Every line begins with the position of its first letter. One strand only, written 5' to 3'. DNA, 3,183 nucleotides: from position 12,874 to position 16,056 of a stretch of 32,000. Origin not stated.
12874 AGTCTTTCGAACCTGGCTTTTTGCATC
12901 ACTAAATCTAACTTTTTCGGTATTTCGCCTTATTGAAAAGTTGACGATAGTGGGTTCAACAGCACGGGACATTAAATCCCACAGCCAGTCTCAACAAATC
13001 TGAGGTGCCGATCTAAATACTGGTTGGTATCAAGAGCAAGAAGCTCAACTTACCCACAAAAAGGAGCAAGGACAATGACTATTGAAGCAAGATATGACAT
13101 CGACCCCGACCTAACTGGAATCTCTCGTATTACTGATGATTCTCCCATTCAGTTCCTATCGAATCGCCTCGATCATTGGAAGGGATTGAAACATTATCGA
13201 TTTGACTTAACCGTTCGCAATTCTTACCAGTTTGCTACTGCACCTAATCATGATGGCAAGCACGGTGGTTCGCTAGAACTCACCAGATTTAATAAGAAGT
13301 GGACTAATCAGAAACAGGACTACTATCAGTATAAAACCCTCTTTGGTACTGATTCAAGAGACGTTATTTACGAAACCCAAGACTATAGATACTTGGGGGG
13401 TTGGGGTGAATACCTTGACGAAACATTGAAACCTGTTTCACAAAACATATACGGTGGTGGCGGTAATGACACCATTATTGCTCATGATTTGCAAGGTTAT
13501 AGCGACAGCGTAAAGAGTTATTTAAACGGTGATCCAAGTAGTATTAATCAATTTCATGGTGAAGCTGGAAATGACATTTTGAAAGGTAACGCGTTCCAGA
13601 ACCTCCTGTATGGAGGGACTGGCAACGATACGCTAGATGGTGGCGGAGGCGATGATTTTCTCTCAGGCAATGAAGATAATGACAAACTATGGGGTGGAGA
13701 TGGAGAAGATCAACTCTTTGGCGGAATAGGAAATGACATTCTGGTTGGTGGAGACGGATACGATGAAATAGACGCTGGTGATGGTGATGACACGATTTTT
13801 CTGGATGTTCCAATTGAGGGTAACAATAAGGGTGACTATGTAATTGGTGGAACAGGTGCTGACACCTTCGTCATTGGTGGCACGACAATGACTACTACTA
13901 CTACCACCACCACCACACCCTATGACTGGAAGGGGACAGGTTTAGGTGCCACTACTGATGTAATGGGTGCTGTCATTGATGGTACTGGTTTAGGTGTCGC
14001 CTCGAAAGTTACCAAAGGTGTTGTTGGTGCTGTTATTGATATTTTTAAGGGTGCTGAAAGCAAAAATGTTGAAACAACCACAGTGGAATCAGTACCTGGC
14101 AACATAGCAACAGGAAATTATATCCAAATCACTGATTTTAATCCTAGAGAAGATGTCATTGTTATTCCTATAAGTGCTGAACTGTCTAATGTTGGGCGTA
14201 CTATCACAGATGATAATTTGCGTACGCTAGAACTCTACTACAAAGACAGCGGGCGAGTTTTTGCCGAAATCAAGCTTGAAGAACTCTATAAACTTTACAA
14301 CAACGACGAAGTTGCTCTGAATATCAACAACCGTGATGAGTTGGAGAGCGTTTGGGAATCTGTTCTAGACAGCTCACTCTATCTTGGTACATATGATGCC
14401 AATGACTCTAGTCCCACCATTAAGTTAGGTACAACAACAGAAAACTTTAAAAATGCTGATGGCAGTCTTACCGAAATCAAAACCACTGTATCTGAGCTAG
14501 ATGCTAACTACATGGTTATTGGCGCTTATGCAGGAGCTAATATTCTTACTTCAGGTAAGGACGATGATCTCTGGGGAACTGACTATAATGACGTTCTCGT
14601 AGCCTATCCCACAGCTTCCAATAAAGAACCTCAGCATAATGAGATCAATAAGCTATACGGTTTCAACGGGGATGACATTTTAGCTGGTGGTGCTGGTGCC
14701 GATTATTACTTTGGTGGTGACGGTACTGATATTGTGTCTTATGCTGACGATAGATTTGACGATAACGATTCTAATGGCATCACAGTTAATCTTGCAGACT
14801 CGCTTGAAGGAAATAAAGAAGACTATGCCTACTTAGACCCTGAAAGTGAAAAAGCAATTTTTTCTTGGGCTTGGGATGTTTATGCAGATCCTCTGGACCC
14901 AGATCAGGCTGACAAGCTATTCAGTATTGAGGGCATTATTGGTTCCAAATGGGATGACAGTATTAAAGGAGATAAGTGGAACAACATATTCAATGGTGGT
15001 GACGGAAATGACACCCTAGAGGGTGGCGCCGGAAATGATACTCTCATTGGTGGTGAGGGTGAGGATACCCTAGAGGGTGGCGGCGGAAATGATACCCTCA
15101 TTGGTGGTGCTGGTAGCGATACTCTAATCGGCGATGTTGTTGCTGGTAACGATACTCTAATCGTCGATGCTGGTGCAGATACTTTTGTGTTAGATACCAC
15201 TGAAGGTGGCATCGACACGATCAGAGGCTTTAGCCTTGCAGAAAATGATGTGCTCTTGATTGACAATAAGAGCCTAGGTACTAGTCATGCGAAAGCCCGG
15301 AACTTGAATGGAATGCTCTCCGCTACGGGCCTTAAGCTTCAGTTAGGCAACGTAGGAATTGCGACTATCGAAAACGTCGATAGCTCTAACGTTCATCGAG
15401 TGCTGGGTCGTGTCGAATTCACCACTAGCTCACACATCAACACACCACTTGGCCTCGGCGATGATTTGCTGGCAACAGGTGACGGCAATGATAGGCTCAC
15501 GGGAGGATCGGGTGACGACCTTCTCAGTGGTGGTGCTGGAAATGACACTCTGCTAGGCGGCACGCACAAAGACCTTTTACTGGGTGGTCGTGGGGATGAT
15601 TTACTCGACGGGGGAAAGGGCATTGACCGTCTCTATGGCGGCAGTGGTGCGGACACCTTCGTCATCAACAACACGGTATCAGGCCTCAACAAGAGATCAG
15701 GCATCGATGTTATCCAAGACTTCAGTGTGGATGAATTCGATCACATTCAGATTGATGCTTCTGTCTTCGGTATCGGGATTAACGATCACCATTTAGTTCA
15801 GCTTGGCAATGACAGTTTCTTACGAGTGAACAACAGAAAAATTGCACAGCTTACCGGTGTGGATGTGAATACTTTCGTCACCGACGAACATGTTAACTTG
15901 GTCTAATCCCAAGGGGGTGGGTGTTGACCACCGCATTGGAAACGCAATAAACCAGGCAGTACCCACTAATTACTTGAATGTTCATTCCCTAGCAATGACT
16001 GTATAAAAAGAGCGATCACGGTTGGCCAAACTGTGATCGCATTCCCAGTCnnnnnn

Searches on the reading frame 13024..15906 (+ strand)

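Call 8: search_protein_families(library=pfam, proteins=[window:13024-15906:+], max_evalue=0.01)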
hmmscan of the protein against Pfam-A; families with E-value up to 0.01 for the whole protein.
window:13024-15906:+ (960 aa): 1 family
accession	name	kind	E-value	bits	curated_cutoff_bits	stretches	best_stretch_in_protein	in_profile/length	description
PF00353.25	HemolysinCabind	-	4.5e-49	164.3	23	9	653-683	6-36/36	RTX calcium-binding nonapeptide repeat (4 copies)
